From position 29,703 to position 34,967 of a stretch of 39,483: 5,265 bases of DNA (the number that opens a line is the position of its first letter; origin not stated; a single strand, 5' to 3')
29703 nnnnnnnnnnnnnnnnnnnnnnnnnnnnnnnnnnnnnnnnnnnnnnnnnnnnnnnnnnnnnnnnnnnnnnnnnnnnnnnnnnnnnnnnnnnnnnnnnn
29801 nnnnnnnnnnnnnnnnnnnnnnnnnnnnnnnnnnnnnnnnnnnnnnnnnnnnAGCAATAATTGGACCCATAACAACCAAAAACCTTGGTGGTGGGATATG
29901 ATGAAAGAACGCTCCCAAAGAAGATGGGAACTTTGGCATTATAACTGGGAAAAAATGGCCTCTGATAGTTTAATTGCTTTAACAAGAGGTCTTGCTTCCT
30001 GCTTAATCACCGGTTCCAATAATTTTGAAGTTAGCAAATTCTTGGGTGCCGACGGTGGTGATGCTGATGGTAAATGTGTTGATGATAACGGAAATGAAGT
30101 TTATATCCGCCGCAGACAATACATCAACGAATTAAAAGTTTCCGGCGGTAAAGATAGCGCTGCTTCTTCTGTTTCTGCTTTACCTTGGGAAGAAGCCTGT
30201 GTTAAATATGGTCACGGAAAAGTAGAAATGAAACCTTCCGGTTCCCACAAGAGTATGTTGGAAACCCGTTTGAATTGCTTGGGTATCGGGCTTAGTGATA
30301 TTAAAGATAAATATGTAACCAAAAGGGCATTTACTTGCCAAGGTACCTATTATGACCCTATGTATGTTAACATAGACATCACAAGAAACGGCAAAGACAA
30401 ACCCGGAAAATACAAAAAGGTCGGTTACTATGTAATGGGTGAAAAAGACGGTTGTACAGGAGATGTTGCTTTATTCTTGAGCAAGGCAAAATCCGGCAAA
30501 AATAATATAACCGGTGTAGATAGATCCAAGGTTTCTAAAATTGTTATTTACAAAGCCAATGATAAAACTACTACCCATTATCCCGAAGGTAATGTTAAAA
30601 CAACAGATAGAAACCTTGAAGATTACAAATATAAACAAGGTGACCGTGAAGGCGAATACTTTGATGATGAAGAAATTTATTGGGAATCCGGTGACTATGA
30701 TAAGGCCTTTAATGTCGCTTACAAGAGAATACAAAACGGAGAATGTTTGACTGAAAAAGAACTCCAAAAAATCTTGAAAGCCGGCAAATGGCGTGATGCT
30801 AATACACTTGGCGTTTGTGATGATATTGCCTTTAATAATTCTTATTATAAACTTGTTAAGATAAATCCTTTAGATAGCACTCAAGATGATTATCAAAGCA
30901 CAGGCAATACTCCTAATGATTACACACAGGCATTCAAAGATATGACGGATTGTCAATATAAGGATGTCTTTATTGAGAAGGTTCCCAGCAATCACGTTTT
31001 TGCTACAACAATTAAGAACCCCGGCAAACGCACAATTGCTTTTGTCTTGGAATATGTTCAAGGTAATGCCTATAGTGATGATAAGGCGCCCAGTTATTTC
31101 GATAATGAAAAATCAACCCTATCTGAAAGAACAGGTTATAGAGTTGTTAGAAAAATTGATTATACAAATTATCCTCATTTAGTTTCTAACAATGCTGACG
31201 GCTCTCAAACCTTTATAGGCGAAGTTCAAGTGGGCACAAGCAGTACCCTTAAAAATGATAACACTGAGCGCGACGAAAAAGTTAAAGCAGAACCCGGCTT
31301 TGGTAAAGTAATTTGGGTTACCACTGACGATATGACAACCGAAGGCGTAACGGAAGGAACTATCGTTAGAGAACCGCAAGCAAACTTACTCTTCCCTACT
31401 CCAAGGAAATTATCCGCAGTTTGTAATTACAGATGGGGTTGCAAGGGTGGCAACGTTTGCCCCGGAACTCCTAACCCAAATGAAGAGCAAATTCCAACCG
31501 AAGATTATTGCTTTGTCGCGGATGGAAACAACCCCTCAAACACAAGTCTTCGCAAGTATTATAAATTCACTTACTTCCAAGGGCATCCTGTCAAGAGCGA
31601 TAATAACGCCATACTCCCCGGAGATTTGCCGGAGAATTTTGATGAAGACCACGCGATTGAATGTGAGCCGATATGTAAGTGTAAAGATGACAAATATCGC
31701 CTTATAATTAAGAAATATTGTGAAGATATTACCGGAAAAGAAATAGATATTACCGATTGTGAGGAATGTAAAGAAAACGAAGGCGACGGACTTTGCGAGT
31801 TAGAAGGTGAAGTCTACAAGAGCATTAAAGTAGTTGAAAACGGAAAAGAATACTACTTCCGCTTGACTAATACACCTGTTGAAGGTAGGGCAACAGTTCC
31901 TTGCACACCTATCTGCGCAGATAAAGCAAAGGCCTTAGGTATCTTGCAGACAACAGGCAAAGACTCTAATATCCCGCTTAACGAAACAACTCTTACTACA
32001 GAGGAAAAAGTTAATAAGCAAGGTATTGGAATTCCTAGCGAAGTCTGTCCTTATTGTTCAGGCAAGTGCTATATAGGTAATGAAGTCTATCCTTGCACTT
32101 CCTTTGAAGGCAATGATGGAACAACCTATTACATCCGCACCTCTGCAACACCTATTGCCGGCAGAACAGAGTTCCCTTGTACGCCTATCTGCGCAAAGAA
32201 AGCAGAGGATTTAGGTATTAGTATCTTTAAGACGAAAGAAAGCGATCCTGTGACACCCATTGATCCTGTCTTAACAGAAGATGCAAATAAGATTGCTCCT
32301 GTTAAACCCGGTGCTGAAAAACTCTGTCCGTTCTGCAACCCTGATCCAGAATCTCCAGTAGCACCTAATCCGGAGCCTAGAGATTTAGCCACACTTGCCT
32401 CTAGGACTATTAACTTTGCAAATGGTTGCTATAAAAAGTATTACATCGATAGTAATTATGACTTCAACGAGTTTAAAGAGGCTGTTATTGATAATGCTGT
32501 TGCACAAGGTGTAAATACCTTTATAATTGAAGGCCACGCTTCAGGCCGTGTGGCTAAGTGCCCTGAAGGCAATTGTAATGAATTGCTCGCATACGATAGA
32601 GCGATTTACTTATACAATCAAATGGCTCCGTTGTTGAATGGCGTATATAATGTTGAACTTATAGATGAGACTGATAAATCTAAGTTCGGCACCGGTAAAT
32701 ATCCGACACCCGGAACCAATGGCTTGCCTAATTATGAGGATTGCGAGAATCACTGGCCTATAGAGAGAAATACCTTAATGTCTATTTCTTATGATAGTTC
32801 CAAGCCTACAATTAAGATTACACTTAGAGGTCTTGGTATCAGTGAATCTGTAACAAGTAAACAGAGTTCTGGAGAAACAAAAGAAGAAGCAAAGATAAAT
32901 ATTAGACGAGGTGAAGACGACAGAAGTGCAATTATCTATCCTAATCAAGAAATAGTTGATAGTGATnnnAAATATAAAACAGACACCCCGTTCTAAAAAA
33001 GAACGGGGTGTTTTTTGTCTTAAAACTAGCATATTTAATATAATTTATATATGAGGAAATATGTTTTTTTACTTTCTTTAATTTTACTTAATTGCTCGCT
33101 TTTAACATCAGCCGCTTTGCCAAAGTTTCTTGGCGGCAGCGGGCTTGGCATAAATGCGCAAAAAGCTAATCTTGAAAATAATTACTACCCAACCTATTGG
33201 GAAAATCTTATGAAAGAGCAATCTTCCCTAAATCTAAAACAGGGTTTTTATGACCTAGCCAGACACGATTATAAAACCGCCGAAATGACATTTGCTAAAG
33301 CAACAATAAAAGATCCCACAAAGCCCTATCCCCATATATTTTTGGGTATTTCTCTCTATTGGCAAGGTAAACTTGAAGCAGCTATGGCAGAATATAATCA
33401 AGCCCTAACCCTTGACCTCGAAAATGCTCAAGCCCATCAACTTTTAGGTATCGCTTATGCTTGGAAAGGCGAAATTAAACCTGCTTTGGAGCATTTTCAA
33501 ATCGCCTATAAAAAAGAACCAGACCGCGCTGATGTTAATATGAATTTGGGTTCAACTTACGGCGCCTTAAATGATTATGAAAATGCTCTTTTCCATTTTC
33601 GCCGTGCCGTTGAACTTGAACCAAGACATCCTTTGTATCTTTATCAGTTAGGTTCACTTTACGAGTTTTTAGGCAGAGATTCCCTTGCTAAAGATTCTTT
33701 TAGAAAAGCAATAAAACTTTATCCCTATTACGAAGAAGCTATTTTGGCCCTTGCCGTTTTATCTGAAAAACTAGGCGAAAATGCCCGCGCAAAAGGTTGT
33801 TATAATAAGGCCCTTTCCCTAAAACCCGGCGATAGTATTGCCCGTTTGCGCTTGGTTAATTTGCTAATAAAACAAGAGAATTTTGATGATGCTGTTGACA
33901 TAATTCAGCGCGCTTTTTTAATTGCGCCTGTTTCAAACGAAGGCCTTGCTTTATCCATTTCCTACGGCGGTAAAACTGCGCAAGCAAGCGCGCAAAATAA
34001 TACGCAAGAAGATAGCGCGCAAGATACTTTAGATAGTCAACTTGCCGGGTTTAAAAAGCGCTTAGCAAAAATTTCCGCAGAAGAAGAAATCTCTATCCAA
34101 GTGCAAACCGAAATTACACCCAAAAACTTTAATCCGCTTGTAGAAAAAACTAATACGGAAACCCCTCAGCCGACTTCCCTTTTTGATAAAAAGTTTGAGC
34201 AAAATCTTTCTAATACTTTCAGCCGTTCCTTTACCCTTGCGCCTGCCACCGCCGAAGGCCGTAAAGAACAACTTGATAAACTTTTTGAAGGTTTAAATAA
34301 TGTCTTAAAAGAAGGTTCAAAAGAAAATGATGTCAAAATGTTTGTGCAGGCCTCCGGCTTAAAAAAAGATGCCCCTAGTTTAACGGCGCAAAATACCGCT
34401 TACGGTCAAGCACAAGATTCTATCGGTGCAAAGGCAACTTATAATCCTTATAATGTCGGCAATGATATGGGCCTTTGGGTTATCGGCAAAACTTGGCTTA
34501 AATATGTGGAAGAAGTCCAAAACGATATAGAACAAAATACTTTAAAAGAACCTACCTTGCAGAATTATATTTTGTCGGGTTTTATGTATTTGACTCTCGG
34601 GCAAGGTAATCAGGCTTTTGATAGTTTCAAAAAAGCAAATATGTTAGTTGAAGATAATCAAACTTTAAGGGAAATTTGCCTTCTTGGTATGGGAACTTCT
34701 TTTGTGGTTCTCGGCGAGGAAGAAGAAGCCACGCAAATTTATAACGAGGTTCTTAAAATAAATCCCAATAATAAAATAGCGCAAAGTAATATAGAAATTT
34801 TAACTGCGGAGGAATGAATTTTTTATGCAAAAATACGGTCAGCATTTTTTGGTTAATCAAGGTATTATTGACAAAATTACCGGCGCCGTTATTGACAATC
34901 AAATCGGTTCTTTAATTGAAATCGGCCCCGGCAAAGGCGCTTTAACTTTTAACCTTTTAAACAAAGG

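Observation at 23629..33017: Five-gene operon of signal-anchored, low-complexity proteins with no recognisable known components: candidate undescribed envelope system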

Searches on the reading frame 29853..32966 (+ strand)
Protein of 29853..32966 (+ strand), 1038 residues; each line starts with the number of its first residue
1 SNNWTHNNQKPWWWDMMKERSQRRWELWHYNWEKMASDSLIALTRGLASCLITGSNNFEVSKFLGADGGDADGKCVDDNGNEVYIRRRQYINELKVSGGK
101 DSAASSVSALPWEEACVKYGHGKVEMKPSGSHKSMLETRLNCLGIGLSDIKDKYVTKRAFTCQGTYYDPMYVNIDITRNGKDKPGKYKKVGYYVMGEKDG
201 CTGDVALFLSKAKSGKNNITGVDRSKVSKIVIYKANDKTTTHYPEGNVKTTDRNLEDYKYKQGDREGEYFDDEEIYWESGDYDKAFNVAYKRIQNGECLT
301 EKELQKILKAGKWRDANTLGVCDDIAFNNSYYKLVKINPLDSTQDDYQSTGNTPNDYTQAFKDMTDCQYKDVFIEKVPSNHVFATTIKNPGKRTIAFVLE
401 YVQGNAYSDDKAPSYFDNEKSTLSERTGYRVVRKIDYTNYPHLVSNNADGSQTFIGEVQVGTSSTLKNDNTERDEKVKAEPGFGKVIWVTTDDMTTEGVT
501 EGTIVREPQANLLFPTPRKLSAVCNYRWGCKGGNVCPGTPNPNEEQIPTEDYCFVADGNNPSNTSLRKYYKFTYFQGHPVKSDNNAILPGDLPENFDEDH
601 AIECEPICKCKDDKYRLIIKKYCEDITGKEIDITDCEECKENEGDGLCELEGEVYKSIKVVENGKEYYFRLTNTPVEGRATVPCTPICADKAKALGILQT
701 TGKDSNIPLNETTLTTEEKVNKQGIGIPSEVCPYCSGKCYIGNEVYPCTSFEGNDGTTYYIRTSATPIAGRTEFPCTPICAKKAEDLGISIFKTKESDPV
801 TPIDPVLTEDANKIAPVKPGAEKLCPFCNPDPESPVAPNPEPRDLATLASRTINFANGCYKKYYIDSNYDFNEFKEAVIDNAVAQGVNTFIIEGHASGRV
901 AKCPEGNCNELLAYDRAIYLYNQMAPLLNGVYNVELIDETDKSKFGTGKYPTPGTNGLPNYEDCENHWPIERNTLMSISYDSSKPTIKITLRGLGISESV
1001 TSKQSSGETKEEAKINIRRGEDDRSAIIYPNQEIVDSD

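Call 40: predict_structure(alignment_id=A2)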
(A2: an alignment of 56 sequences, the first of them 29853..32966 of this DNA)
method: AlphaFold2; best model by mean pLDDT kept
length: 1038 residues; sequences in the alignment: 56
mean_pLDDT: 70.9   pTM: 0.45
mean pLDDT of the five models: 70.9, 69.5, 68.1, 67.1, 66.7
residues with pLDDT >= 90: 167; 70-90: 441; 50-70: 253; < 50: 177
segments of 3 or more residues with pLDDT < 50: 1-6, 96-108, 239-255, 261-278, 404-414, 421-424, 464-477, 532-541, 543-549, 641-644, 689-714, 733-735, 829-845, 857-861, 1001-1006, 1034-1038
pLDDT, mean of each block of 10 residues (from residue 1): 46 74 71 64 75 82 74 71 64 51 45 76 67 79 76 81 89 90 84 96 96 93 92 73 38 48 39 44 88 96 90 86 84 88 72 58 84 83 94 95 50 46 62 94 88 92 49 46 91 92 85 89 87 42 44 84 87 83 87 83 86 79 72 61 66 84 76 81 67 40 30 47 57 61 80 82 76 77 59 66 72 64 53 38 48 57 54 70 77 76 66 83 84 78 56 67 57 78 83 70 49 54 71 46
secondary structure, 60 per line:
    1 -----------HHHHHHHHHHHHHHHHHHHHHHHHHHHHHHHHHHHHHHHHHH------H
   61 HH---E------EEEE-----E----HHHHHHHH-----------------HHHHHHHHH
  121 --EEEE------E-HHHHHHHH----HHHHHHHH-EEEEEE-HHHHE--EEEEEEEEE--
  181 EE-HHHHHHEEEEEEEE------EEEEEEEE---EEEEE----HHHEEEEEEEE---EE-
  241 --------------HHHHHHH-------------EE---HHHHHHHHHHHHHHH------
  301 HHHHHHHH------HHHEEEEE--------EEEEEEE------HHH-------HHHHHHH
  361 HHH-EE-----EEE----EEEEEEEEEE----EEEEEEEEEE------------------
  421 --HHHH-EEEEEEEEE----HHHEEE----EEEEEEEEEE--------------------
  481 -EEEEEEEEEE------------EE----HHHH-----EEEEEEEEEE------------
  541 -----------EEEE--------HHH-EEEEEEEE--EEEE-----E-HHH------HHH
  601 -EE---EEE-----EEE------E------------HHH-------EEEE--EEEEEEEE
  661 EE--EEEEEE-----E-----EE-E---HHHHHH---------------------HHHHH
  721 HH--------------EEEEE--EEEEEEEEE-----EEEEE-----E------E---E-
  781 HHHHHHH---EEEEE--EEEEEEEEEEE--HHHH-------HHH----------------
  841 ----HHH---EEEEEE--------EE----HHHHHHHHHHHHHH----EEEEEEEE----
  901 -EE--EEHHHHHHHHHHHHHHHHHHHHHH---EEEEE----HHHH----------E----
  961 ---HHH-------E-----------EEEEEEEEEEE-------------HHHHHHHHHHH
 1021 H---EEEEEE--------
elements in order (helices of 4 or more, strands of 3 or more residues): H12-53 E73-76 H87-94 H112-120 E123-126 H135-142 H147-154 E156-161 H163-166 E170-178 H184-189 E190-197 E204-211 E215-219 E227-234 H255-261 H280-294 H301-308 E318-322 E331-337 H354-363 E372-374 E379-388 E393-402 H423-426 E428-436 E444-446 E451-460 E482-491 H510-513 E519-528 E552-555 E568-575 E578-581 E607-609 E615-617 E647-650 E653-662 E665-670 H689-694 H716-722 E737-741 E744-752 E758-762 H781-787 E791-795 E798-808 H811-814 E851-856 H871-884 E889-896 H908-929 E933-937 H942-945 E986-996 H1010-1021 E1025-1030

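Call 43: fold_search(model_id=the predicted structure, library=pdb)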
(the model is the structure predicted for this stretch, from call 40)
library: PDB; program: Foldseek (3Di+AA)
matches with E <= 10: 1551; with E <= 0.001: 0
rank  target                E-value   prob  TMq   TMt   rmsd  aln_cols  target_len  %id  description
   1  8p4l_A                1.9e-03  0.77  0.07  0.12  16.3       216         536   11  Beta-N-acetylgalactosaminidase from Niabella aurantiaca (released 2024-01-17)
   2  9b4h_A                3.3e-03  0.21  0.08  0.05  24.0       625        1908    9  Chlamydomonas reinhardtii mastigoneme filament (released 2024-04-10)
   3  7mor_B                8.5e-03  0.30  0.08  0.20  23.3       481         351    7  CRYSTAL STRUCTURE OF NATIVE BOVINE ARRESTIN 1 IN COMPLEX WITH 5-METHYLENEBIPHOSPHONATE INOSITOL PENTAKISPHAOPHATE (5-P (released 2021-10-13)
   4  7p4l_C                8.5e-03  0.12  0.06  0.10  26.5       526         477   10  Crystal structure of the trimeric ectodomain of archaeal Fusexin1 (Fsx1) (released 2022-07-13)
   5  1ft0_B                1.0e-02  0.91  0.09  0.45   8.6       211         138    7  CRYSTAL STRUCTURE OF TRUNCATED HUMAN RHOGDI K113A MUTANT (released 2001-05-02)
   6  4l37_B                1.1e-02  0.63  0.10  0.14  24.3       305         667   11  SP2-SP3 - a complex of two storage proteins from Bombyx mori hemolymph (released 2013-12-04)
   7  5u6f                  1.2e-02  0.60  0.07  0.20  10.0       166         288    8  Bacterial adhesin from Mobiluncus mulieris containing intramolecular disulfide, isopeptide, and ester bond cross-links ( (released 2018-06-13)
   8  8wa2_A                1.2e-02  0.15  0.08  0.06  23.9       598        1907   10  cryo-EM structure of native mastigonemes isolated from Chlamydomonas reinhardtii at 3.0 angstrom resolution (released 2024-04-10)
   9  5kwy_D                1.2e-02  0.97  0.08  0.49   7.9       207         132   11  Structure of human NPC1 middle lumenal domain bound to NPC2 (released 2016-08-24)
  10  8ca9_A                1.2e-02  0.57  0.10  0.14  23.4       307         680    7  Cryo-EM structure of the Cibeles-Demetra 3:3 heterocomplex from Galleria mellonella saliva (released 2023-10-04)
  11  3ixv_A                1.3e-02  0.69  0.08  0.12  12.2       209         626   10  Scorpion Hemocyanin resting state pseudo atomic model built based on cryo-EM density map (released 2009-06-02)
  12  5u5o                  1.3e-02  0.57  0.08  0.21   9.8       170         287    8  Bacterial adhesin from Mobiluncus mulieris containing intramolecular disulfide, isopeptide, and ester bond cross-links ( (released 2018-06-13)
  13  7fe5_A                1.3e-02  0.44  0.07  0.29  17.5       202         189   11  AvmM Catalyzes Macrocyclization in Alchivemycin A Biosynthesis (released 2021-09-01)
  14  5hno_B                1.5e-02  0.93  0.09  0.41   8.1       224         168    8  The structure of the kdo-capped saccharide binding subunit of the O-12 specific ABC transporter, Wzt (released 2016-03-09)
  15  9c6e                  1.6e-02  0.30  0.08  0.21  24.9       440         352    9  High-resolution structure of bovine (3-367)Arrestin-1 in a pre-activated conformation (released 2024-11-06)
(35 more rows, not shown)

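Call 110: fold_search(model_id=the predicted structure, library=viral)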
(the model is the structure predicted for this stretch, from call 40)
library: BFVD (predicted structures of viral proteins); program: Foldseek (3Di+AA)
matches with E <= 10: 580; with E <= 0.001: 1
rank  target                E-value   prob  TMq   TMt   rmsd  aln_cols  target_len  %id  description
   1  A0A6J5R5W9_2          1.1e-04  0.11  0.06  0.07  37.6      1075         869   10  Uncharacterized protein [uncultured Caudovirales phage]
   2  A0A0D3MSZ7            2.2e-03  0.35  0.08  0.07  23.2       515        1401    9  Tail protein [Lactococcus phage WRP3]
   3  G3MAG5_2              2.3e-03  0.54  0.08  0.10  20.8       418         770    7  Gp424 [Bacillus phage G]
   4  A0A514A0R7            4.1e-03  0.09  0.08  0.09  28.1       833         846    9  Putative glutamine amidotransferase domain protein [Aeromonas phage LAh_9]
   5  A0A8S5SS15            6.3e-03  0.69  0.08  0.13  19.2       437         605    9  Baseplate protein [Siphoviridae sp. ct5wd11]
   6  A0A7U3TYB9            6.3e-03  0.11  0.05  0.09  27.4       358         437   12  (no name in the UniProt tables at hand)
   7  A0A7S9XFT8            8.7e-03  0.96  0.09  0.33   8.8       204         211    8  Uncharacterized protein [Virus NIOZ-UU159]
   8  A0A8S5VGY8            1.1e-02  0.06  0.05  0.05  37.6       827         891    9  Uncharacterized protein [Myoviridae sp. ctkfK18]
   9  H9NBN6                1.4e-02  0.18  0.09  0.11  26.1       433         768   12  (no name in the UniProt tables at hand)
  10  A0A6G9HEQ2            1.7e-02  0.30  0.08  0.19  19.0       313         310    9  Uncharacterized protein [Carcinus maenas virus 1]
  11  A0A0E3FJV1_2          1.8e-02  0.30  0.08  0.09  26.6       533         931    8  Virion structural protein [Synechococcus phage ACG-2014j]
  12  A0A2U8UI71            1.9e-02  0.05  0.06  0.06  48.9       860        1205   10  (no name in the UniProt tables at hand)
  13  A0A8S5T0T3            2.2e-02  0.87  0.10  0.46   8.9       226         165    8  Uncharacterized protein [Siphoviridae sp. ctKFk2]
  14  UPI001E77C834         2.2e-02  0.35  0.07  0.25  15.2       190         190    9  (no name look-up for this kind of identifier)
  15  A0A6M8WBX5            2.2e-02  0.03  0.07  0.06  31.8      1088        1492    9  (no name in the UniProt tables at hand)
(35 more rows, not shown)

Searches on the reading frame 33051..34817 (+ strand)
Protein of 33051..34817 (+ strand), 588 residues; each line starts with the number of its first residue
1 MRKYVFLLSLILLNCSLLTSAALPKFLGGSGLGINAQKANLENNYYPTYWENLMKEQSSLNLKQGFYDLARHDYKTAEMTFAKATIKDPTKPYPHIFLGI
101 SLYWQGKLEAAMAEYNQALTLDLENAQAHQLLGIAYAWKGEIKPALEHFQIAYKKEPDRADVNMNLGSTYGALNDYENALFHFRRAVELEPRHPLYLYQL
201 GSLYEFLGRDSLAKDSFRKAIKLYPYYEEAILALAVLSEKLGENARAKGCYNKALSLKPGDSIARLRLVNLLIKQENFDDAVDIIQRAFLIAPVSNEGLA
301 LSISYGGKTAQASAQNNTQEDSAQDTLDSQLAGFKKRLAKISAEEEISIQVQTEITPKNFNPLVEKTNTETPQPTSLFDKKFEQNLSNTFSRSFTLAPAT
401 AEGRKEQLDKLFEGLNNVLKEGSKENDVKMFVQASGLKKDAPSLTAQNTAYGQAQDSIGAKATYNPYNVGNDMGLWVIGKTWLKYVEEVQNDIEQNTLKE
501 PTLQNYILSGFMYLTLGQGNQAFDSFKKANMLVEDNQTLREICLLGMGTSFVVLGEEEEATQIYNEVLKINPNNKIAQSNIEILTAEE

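Call 6: search_protein_families(library=pfam, proteins=[window:33051-34817:+], max_evalue=0.001)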
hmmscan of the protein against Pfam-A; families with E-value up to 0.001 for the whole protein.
window:33051-34817:+ (588 aa): 18 families
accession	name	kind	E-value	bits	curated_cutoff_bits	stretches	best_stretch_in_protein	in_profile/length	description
PF07719.23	TPR_2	-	3.3e-33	111.5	27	1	160-193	1-34/34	Tetratricopeptide repeat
PF00515.34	TPR_1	-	8.1e-31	105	27.8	1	161-193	2-34/34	Tetratricopeptide repeat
PF13181.12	TPR_8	-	1.2e-27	94.1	25.7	2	160-193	1-34/34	Tetratricopeptide repeat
PF13428.12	TPR_14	-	7.5e-23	79.1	23.5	0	197-236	4-43/44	Tetratricopeptide repeat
PF14559.12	TPR_19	-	7.3e-22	77.9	25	2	242-294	5-57/68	Tetratricopeptide repeat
PF13414.12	TPR_11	-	4.8e-21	74.6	26.8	2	102-137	4-39/42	TPR repeat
PF13432.12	TPR_16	-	4.1e-17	62.7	32.7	1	166-227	3-64/65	Tetratricopeptide repeat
PF13174.12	TPR_6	-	1.1e-15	57.5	26.3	0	197-225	3-31/33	Tetratricopeptide repeat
PF13431.12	TPR_17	-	3.8e-15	55.3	24.4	0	183-209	2-28/34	Tetratricopeptide repeat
PF13424.12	TPR_12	-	2.6e-14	53.6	30.1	1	159-224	2-75/77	Tetratricopeptide repeat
PF23914.1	TPR_CcmH_CycH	-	9.1e-12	45.5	42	0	200-284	56-143/158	Cytochrome c-type biogenesis protein H TPR domain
PF13429.12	TPR_15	-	2.5e-08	34.1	26.2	0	72-214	124-268/280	Tetratricopeptide repeat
PF13371.12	TPR_9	-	3.6e-08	33.7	35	0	170-230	5-65/73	Tetratricopeptide repeat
PF13176.12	TPR_7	-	4.8e-08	32.9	27.9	0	165-193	4-34/36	Tetratricopeptide repeat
PF12895.13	ANAPC3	-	2.9e-07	31.1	27.2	0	141-206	4-68/82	Anaphase-promoting complex, cyclosome, subunit 3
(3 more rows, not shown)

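Call 83: search_protein_families(library=ncbifam, proteins=[window:33051-34817:+], max_evalue=0.01)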
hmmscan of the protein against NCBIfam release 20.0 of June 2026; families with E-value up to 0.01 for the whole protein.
window:33051-34817:+ (588 aa): 31 families (the best 25 are shown)
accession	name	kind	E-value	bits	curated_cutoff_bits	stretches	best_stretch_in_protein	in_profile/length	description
NF040959.1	MamA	equivalog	3.9e-28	98.3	200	2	71-223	50-202/204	magnetosome protein MamA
TIGR02917.1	PEP_TPR_lipo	equivalog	5.4e-28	97.4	312.2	1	68-301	373-606/899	XrtA/PEP-CTERM system TPR-repeat protein PrsT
TIGR02521.1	type_IV_pilW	equivalog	3.9e-25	88.8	154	2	125-317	30-224/234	type IV pilus biogenesis/stability protein PilW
TIGR02552.1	LcrH_SycD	equivalog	8.8e-21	74.1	104.8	2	63-159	23-119/136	SycD/LcrH family type III secretion system chaperone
NF033758.1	gliding_GltE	equivalog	1.6e-19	70.2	225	2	180-300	72-192/411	adventurous gliding motility TPR repeat lipoprotein GltE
NF033762.1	social_mot_Tgl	equivalog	2.2e-15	56.7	225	2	213-286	50-124/252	social motility TPR repeat lipoprotein Tgl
TIGR02795.1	tol_pal_ybgF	equivalog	6.2e-15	55.8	90.1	1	145-232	24-114/119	tol-pal system protein YbgF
NF002725.1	PRK02603.1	equivalog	1.2e-14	54.7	143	3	134-216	43-128/173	photosystem I assembly protein Ycf3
NF047371.1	FlcA_CTERM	equivalog_domain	2.2e-13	49.5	300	1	134-224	447-537/646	periplasmic flagellar collar protein FlcA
NF047507.1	TPR_BatC_Lepto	exception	7.2e-13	48.5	175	1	516-586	71-141/214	TPR repeat-containing protein BatC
NF008520.0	PRK11447.1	equivalog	2.2e-11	42.3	858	1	43-131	335-424/1157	cellulose synthase complex outer membrane protein BcsC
NF033920.0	C39_PA2778_fam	equivalog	5.3e-11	42.4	150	1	140-224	170-254/255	PA2778 family cysteine peptidase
TIGR00990.1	3a0801s09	subfamily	1.4e-10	40.5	757.25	2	55-165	396-506/615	mitochondrial import receptor subunit TOM70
NF008391.2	PRK11189.1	equivalog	3.8e-10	39.8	250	1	197-272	68-143/297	lipoprotein NlpI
TIGR00540.1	TPR_hemY_coli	hypoth_equivalog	4.9e-10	38.7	142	2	139-220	305-385/385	heme biosynthesis-associated TPR protein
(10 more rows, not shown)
